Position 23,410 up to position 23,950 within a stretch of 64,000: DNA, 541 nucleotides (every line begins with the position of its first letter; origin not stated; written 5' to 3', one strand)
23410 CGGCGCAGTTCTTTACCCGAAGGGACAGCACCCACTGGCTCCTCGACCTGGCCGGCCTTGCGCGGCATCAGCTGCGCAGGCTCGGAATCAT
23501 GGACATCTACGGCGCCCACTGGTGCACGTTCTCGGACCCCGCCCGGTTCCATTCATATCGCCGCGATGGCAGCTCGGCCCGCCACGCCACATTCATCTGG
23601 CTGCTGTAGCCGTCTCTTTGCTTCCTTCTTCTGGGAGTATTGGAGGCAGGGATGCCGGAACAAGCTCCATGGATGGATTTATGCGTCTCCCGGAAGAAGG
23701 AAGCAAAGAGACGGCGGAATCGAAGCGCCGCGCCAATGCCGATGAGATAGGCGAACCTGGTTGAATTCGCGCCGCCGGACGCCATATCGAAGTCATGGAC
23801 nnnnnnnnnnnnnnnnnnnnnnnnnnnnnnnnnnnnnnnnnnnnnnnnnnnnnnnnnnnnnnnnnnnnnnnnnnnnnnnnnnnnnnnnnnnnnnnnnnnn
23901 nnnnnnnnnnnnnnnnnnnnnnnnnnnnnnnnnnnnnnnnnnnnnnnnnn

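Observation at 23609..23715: Nested-hairpin element family, copy A: 29-bp covarying outer stem around a conserved GGA-bearing core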

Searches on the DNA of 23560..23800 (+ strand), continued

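Call 68: search_with_rna_model(model_id=R1, sources=[L001, L002, L003, L004, L005, L006, L007, L008, L009, L010, L011, L012, L013, L014, L015, L016, L017, L018, L019, L020, L021, L022, L023, L024, L025, L026, L027, L028, L029, L030, L031, L032, L033, L034, L035, L036, L037, L038, L039, L040, L041, L042, L043, L044, L045, L046, L047, L048, L049, L050, L051, L052, L053, L054, L055, L056, L057, L058, L059, L060, L061, L062, L063, L064, L065, L066, L067, L068, L069, L070, L071, L072, L073, L074, L075, L076, L077, L078, L079, L080, L081, L082, L083, L084, L085, L086, L087, L088, L089, L090, L091, L092, L093, L094, L095, L096, L097, L098, L099, L100], max_evalue=0.0001)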
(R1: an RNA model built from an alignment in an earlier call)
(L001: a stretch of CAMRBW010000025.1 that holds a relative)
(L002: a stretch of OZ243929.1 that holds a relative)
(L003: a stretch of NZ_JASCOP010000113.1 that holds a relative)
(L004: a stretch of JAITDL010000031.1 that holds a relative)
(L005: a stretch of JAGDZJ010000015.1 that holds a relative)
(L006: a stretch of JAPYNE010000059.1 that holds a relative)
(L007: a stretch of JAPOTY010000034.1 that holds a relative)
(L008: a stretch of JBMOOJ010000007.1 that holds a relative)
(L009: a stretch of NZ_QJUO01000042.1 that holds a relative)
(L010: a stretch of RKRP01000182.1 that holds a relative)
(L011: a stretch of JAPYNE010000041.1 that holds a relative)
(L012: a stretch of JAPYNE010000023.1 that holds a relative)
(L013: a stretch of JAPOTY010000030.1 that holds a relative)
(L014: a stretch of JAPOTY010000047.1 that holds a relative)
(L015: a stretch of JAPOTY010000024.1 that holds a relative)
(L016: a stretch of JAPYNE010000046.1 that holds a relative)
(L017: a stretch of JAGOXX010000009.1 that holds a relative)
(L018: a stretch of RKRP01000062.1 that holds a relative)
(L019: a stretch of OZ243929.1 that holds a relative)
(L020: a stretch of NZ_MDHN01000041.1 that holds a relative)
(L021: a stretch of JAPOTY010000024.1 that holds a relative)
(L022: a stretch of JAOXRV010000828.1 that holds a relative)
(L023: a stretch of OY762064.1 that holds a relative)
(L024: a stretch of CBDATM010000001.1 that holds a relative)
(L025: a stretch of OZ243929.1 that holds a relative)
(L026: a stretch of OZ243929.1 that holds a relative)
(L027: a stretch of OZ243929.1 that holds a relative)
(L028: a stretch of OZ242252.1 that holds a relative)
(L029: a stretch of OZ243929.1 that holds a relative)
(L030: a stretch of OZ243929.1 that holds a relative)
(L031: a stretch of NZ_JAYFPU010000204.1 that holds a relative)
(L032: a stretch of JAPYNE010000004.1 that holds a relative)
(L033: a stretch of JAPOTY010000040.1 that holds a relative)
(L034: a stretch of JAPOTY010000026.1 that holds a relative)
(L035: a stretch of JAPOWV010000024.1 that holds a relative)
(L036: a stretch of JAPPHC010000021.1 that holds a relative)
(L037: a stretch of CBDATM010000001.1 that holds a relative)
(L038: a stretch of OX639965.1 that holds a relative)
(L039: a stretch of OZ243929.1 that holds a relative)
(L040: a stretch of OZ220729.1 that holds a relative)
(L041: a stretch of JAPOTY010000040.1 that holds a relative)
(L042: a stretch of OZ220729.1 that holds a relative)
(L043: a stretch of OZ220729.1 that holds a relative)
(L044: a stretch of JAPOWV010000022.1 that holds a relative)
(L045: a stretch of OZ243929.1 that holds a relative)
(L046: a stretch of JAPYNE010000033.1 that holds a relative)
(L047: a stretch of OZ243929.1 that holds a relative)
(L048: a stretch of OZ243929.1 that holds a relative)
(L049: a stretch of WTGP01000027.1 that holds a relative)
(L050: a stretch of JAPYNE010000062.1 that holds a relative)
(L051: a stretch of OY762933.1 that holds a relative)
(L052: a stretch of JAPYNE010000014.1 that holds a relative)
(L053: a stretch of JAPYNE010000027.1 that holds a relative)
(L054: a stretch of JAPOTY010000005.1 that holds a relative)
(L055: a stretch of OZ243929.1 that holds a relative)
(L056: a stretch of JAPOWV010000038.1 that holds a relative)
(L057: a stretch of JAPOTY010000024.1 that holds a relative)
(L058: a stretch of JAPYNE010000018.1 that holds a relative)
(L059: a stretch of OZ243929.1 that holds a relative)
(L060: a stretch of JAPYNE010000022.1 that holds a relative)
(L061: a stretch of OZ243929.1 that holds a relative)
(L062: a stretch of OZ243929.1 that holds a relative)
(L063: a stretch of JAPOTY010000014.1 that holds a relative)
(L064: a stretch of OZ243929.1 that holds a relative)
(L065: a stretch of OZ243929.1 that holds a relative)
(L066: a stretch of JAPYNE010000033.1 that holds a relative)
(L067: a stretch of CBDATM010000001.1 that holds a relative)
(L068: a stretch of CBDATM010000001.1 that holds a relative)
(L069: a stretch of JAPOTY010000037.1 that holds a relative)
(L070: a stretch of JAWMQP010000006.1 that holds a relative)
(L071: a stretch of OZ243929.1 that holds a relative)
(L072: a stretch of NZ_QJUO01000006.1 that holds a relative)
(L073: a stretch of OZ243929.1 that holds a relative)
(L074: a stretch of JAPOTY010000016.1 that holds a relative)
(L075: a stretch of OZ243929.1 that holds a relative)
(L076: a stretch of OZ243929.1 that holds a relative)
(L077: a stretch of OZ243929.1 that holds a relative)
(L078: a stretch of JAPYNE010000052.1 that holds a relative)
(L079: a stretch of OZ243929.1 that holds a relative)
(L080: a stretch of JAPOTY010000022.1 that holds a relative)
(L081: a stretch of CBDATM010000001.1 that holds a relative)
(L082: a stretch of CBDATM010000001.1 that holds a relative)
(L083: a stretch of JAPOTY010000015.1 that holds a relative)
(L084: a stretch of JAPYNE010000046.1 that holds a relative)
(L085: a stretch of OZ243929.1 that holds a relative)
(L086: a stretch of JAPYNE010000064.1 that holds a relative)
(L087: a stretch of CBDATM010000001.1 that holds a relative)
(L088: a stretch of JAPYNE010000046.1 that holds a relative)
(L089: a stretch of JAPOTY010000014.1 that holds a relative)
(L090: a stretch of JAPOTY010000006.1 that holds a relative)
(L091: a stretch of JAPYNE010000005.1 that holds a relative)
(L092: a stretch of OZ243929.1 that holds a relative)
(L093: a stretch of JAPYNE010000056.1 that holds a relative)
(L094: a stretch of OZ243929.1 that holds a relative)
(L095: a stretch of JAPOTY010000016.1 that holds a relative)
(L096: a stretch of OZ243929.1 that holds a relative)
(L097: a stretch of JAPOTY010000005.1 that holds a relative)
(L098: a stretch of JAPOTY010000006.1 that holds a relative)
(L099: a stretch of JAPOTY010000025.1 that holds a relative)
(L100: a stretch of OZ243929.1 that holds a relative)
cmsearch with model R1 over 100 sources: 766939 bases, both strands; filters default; matches with E-value up to 0.0001: 244.
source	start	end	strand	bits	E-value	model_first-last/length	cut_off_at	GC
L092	1967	2074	-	127.7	2.4e-28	1-108/108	no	0.67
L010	3287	3394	+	127.3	3e-28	1-108/108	no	0.69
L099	5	112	-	126.5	4.7e-28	1-108/108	no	0.71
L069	5778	5885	+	126.5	4.8e-28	1-108/108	no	0.74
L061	494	600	+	126.2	5.5e-28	1-108/108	no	0.69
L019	1653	1760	+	126.1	5.9e-28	1-108/108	no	0.7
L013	4368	4475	-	126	6.1e-28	1-108/108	no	0.67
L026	2740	2847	+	125.9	6.7e-28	1-108/108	no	0.69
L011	2571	2677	-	125.7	7.3e-28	1-108/108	no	0.72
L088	2275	2382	-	125.7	7.6e-28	1-108/108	no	0.7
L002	106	212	-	125.6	7.8e-28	1-108/108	no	0.67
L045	6752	6859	+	125.4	8.8e-28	1-108/108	no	0.66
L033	2386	2492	+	125.3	9.2e-28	1-108/108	no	0.68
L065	5896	6003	-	125.3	9.6e-28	1-108/108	no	0.67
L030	89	196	-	125.1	1.1e-27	1-108/108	no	0.69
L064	6181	6288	+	124.9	1.2e-27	1-108/108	no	0.69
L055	3668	3774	+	124.9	1.2e-27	1-108/108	no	0.66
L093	7232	7339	+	124.7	1.3e-27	1-108/108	no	0.67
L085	2215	2321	-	124.4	1.6e-27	1-108/108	no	0.67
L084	7250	7357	-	124.3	1.7e-27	1-108/108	no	0.69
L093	6948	7055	-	124.2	1.7e-27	1-108/108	no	0.7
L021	3219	3326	+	123.9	2e-27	1-108/108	no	0.69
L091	891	997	+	123.8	2.2e-27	1-108/108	no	0.69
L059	3845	3950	+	123.7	2.3e-27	1-108/108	no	0.73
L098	6478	6585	+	123.7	2.3e-27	1-108/108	no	0.67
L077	1013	1119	-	123.7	2.4e-27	1-108/108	no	0.71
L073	6164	6270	-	123.5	2.6e-27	1-108/108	no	0.67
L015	2968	3075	+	122.9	3.8e-27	1-108/108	no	0.73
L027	2847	2954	-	122.8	3.9e-27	1-108/108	no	0.67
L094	1839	1946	+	122.1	5.7e-27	1-108/108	no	0.68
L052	4943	5050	-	122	6e-27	1-108/108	no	0.69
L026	4955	5061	+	122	6.2e-27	1-108/108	no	0.69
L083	1150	1257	+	121.9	6.5e-27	1-108/108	no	0.67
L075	6122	6229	+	121.6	7.7e-27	1-108/108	no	0.72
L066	5070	5176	-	121.5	8e-27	1-108/108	no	0.74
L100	2692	2798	-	121.3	9.2e-27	1-108/108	no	0.67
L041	7742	7848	+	121.1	1e-26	1-108/108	no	0.69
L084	705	812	-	121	1.1e-26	1-108/108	no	0.68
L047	5551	5656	+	120.9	1.2e-26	1-108/108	no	0.74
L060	4763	4868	+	120.8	1.2e-26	1-108/108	no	0.71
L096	3171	3278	-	120.6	1.4e-26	1-108/108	no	0.68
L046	3522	3627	-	119.3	2.9e-26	1-108/108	no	0.76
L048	1534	1641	+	119.2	3.1e-26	1-108/108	no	0.67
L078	7477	7583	+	119.1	3.2e-26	1-108/108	no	0.74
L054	5434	5541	+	118.6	4.4e-26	1-108/108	no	0.71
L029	2291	2398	-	118.2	5.3e-26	1-108/108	no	0.62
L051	6130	6237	+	118.1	5.8e-26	1-108/108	no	0.69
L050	6525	6630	+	117.9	6.3e-26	1-108/108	no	0.73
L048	4833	4939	+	117.7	7.3e-26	1-108/108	no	0.67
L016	1680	1786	-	117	1.1e-25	1-108/108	no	0.64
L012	1429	1534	-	116.9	1.1e-25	1-108/108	no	0.73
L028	2137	2244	-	116.5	1.4e-25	1-108/108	no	0.7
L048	7164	7272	+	115.8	2.1e-25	1-108/108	no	0.69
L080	5115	5221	-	115.5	2.6e-25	1-108/108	no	0.7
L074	6093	6200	-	115.1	3.2e-25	1-108/108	no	0.69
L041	7602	7707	-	115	3.3e-25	1-108/108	no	0.73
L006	333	438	+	115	3.3e-25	1-108/108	no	0.68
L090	4161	4267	-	114.6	4.1e-25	1-108/108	no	0.66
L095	2205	2311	+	114.3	4.9e-25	1-108/108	no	0.66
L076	5330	5435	+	113.5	8.1e-25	1-108/108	no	0.7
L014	912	1019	+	112.7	1.2e-24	1-108/108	no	0.69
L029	2434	2540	+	112.6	1.3e-24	1-108/108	no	0.64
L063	1738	1843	+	112.3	1.6e-24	1-108/108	no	0.7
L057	7143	7248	+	111.9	2e-24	1-108/108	no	0.8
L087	1527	1633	-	111.8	2.1e-24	1-108/108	no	0.7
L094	1108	1215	-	111.5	2.5e-24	1-108/108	no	0.6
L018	2844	2951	+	111.2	2.9e-24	1-108/108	no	0.68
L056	1024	1129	+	111.1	3.1e-24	1-108/108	no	0.67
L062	7194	7299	+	111.1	3.1e-24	1-108/108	no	0.69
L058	611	717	-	111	3.4e-24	1-108/108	no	0.67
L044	2769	2876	+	110.7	3.9e-24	1-108/108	no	0.62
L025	3060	3161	-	109.6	7.4e-24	1-108/108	no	0.7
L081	6273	6379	+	109.3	8.5e-24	1-108/108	no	0.64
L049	4588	4693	+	109.2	9e-24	1-108/108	no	0.68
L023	3256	3363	-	109.2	9e-24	1-108/108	no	0.65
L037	4405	4511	+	109.2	9.3e-24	1-108/108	no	0.69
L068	1950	2056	-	109.2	9.3e-24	1-108/108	no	0.69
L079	4278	4383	+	109.1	9.7e-24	1-108/108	no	0.75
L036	5019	5126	+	108.8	1.2e-23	1-108/108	no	0.6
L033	1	102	-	107.8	2e-23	1-102/108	3'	0.7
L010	3126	3233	-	107.5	2.4e-23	1-108/108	no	0.77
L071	324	428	-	107.3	2.7e-23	1-108/108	no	0.61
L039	2325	2432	-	107.2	2.9e-23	1-108/108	no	0.59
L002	7267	7373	+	107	3.2e-23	1-108/108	no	0.64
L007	6326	6430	+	106.8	3.6e-23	1-108/108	no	0.59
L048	1387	1493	-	105.5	7.5e-23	1-108/108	no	0.61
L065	5750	5855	-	105.4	8e-23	1-108/108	no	0.61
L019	5119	5225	+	105.4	8.2e-23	1-108/108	no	0.61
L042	7460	7566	+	104.4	1.4e-22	1-108/108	no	0.59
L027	2995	3100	+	104.3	1.5e-22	1-108/108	no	0.61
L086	5182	5287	-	104.1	1.7e-22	1-108/108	no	0.59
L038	5213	5320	-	104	1.7e-22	1-108/108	no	0.63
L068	379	485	-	103.8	2e-22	1-108/108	no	0.68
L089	1963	2068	+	102.5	4.2e-22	1-108/108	no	0.73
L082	1638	1743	+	102.3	4.8e-22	1-108/108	no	0.65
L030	6181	6286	-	101.8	6.4e-22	1-108/108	no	0.64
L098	6330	6436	-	101.7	6.7e-22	1-108/108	no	0.57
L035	311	417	+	101.2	9e-22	1-108/108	no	0.65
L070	5441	5547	-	100.8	1.1e-21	1-108/108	no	0.64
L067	4974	5080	-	100.4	1.4e-21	1-108/108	no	0.64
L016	1842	1949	+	100.1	1.7e-21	1-108/108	no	0.64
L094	1693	1798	-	98.9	3.2e-21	1-108/108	no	0.6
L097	4533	4638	+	98.7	3.7e-21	1-108/108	no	0.58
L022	305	411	+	97.3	8.4e-21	1-108/108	no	0.7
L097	1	99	+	95.8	1.9e-20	10-108/108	5'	0.7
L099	4585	4691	-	95.3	2.6e-20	1-108/108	no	0.65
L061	2933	3038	-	95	3.1e-20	1-108/108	no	0.66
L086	5333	5430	+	94.6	3.9e-20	1-108/108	no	0.68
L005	3282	3388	+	94.4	4.3e-20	1-108/108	no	0.65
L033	143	249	+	93.3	8.2e-20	1-108/108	no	0.57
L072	2789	2896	+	92.2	1.5e-19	1-108/108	no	0.64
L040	2485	2591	-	92.2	1.6e-19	1-108/108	no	0.63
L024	350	458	-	91.4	2.3e-19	1-108/108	no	0.66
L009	4856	4963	-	87.3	2.5e-18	1-108/108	no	0.6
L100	2825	2934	+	85.4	7.4e-18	1-108/108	no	0.7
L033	2235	2344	-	84.6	1.1e-17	1-108/108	no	0.68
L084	2437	2546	+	83.1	2.7e-17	1-108/108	no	0.69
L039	2658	2764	+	83.1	2.7e-17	1-108/108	no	0.68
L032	1031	1106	-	82.9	3.1e-17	17-92/108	no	0.71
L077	836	952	+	82.5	3.9e-17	1-108/108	no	0.66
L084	2275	2403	-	82.2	4.7e-17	1-108/108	no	0.7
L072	2562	2669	-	81.7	6e-17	1-108/108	no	0.69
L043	2128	2234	-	81.6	6.6e-17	1-108/108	no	0.63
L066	5204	5315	+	81.2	8.3e-17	1-108/108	no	0.64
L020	660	758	+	81.1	8.6e-17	1-108/108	no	0.69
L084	5206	5311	-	80.5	1.2e-16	1-108/108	no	0.56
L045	6568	6666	-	78.4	3.9e-16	1-108/108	no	0.65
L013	4515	4613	+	77.7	6.1e-16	1-108/108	no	0.65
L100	4921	5019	-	77.4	7.2e-16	1-108/108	no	0.61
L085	2359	2470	+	76.8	1e-15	1-108/108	no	0.66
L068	2118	2227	+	76.3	1.3e-15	1-108/108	no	0.64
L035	6352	6458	+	73.2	7.9e-15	1-108/108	no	0.7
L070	6806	6914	+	72.2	1.4e-14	1-108/108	no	0.71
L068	547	656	+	72.1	1.4e-14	1-108/108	no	0.65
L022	69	177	-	71.8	1.8e-14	1-108/108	no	0.61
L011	2802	2899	+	70.6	3.5e-14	1-108/108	no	0.69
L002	1951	2048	-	69.4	6.6e-14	1-108/108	no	0.61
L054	3720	3816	+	69.2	7.5e-14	1-108/108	no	0.65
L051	5999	6095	-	68.8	9.6e-14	1-108/108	no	0.66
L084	6011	6119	-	68.6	1.1e-13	1-108/108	no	0.64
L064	2512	2624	-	65.7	5.8e-13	1-108/108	no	0.73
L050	6440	6501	+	65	8.2e-13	23-86/108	no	0.74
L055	3265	3373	-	62.8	2.9e-12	1-108/108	no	0.63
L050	6333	6394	+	60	1.4e-11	23-86/108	no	0.73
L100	5134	5212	+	59.2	2.3e-11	1-108/108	no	0.66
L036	1848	1945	-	58.9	2.7e-11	1-108/108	no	0.63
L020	811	920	+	58.8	2.9e-11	1-108/108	no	0.55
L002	7085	7225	-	58.6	3.2e-11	1-108/108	no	0.7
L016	4965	5119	-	58.3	3.9e-11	1-108/108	no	0.63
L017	4910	5016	+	57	8.1e-11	1-108/108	no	0.56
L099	151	260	+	56.7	9.8e-11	1-108/108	no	0.64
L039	2463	2617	-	55.4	2e-10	1-108/108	no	0.62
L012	1541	1613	-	54.6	3.2e-10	18-91/108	no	0.75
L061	494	600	-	54.2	4e-10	1-108/108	no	0.69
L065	5750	5855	+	54.1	4.3e-10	1-108/108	no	0.61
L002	7267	7373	-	54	4.4e-10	1-108/108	no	0.64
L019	1653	1760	-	54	4.5e-10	1-108/108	no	0.7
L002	106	212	+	53.6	5.7e-10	1-108/108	no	0.67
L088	2275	2382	+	53.5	5.8e-10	1-108/108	no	0.7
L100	5134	5212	-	53.5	6e-10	1-108/108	no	0.66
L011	2571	2677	+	53.4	6.5e-10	1-108/108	no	0.72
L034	2599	2668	-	53.3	6.7e-10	37-108/108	5'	0.77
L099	5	112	+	53.2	6.9e-10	1-108/108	no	0.71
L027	2995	3100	-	53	8.1e-10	1-108/108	no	0.61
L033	2386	2492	-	52.9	8.2e-10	1-108/108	no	0.68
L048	1387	1493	+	52.9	8.4e-10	1-108/108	no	0.61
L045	6568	6666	+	52.9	8.5e-10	1-108/108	no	0.65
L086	5182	5287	+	52.8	8.9e-10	1-108/108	no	0.59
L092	1967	2074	+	52.6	1e-09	1-108/108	no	0.67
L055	3668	3774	-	52.5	1.1e-09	1-108/108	no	0.66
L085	2215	2321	+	52.3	1.1e-09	1-108/108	no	0.67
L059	3845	3950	-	52.3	1.2e-09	1-108/108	no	0.73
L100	4921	5019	+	51.8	1.6e-09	1-108/108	no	0.61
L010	3287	3394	-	51.8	1.6e-09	1-108/108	no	0.69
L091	891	997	-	51.8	1.6e-09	1-108/108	no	0.69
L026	4955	5061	-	51.7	1.7e-09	1-108/108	no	0.69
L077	1013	1119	+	51.6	1.7e-09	1-108/108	no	0.71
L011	2687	2761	-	51.5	1.8e-09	17-92/108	no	0.72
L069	5778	5885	-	51.4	2e-09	1-108/108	no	0.74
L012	1643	1702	-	51.1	2.3e-09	24-85/108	no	0.75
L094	1839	1946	-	51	2.5e-09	1-108/108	no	0.68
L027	2847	2954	+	51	2.5e-09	1-108/108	no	0.67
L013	4368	4475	+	50.9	2.6e-09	1-108/108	no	0.67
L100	2692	2798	+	50.9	2.6e-09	1-108/108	no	0.67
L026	2740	2847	-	50.8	2.8e-09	1-108/108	no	0.69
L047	5551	5656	-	50.5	3.3e-09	1-108/108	no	0.74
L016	1842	1949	-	50.5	3.3e-09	1-108/108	no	0.64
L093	6948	7055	+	50.3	3.7e-09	1-108/108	no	0.7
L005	3111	3222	-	50.1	4e-09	1-108/108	no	0.62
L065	5896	6003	+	50.1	4e-09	1-108/108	no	0.67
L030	89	196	+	50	4.5e-09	1-108/108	no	0.69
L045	6752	6859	-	49.9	4.7e-09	1-108/108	no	0.66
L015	2968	3075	-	49.8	4.8e-09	1-108/108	no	0.73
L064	6181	6288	-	49.8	4.9e-09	1-108/108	no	0.69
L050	6525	6630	-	49.8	4.9e-09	1-108/108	no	0.73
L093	7232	7339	-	49.6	5.6e-09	1-108/108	no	0.67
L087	1527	1633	+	49.4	6.2e-09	1-108/108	no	0.7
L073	6164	6270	+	49.4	6.3e-09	1-108/108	no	0.67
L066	5070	5176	+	49.1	7.3e-09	1-108/108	no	0.74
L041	7742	7848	-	49.1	7.5e-09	1-108/108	no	0.69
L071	324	428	+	48.8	8.7e-09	1-108/108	no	0.61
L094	1108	1215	+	48.4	1.1e-08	1-108/108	no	0.6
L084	705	812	+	48.3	1.1e-08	1-108/108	no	0.68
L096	3171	3278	+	48.2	1.2e-08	1-108/108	no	0.68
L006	333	438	-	48.1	1.3e-08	1-108/108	no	0.68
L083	1150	1257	-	48.1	1.3e-08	1-108/108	no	0.67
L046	3522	3627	+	47.9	1.5e-08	1-108/108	no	0.76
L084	2276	2402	+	47.8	1.5e-08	1-108/108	no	0.7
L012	1738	1797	-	47.4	1.9e-08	24-85/108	no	0.77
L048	4725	4791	-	47.2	2.1e-08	22-87/108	no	0.69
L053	345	402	-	47.2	2.1e-08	25-84/108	no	0.72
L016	1516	1566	-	47.1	2.3e-08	29-80/108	no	0.69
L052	4943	5050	+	46.9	2.5e-08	1-108/108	no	0.69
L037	4405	4511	-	46.6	3.1e-08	1-108/108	no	0.69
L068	1950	2056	+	46.6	3.1e-08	1-108/108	no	0.69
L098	6330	6436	+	46.5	3.2e-08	1-108/108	no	0.57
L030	6181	6286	+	46.2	3.8e-08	1-108/108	no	0.64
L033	143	249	-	46.2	3.9e-08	1-108/108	no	0.57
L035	311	417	-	46.1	4.1e-08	1-108/108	no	0.65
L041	7602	7707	+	46.1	4.1e-08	1-108/108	no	0.73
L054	5434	5541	-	45.9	4.5e-08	1-108/108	no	0.71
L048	1534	1641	-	45.3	6.4e-08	1-108/108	no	0.67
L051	5998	6096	+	45.1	7.2e-08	1-108/108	no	0.67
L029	2291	2398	+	44.9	8.3e-08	1-108/108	no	0.62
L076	5330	5435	-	43.9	1.4e-07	1-108/108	no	0.7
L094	1693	1798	+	43.5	1.8e-07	1-108/108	no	0.6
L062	7193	7300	-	43.3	2e-07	1-108/108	no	0.69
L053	319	452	+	42.8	2.6e-07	1-108/108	no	0.69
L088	199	301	-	42.1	4.1e-07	1-108/108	no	0.66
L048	4945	5008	+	41.9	4.5e-07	22-87/108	no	0.66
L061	2933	3038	+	41.3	6.2e-07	1-108/108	no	0.66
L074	6093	6200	+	41.2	6.9e-07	1-108/108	no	0.69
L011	2802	2899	-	40.9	7.8e-07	1-108/108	no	0.69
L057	7143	7248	-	40.4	1e-06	1-108/108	no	0.8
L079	4278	4383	-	40.4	1e-06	1-108/108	no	0.75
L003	5347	5426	+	39.8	1.5e-06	1-83/108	3'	0.73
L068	379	485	+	39.5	1.7e-06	1-108/108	no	0.68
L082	1638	1743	-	39.1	2.3e-06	1-108/108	no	0.65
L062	1737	1797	-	38.7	2.8e-06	1-108/108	no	0.67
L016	1612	1662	-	38.2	3.8e-06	29-80/108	no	0.73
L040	2486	2590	+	37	7.4e-06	1-108/108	no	0.63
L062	1737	1797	+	36.5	9.5e-06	1-108/108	no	0.67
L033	1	102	+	33.7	4.8e-05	7-108/108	5'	0.7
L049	4589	4692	-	33.7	4.8e-05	1-108/108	no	0.68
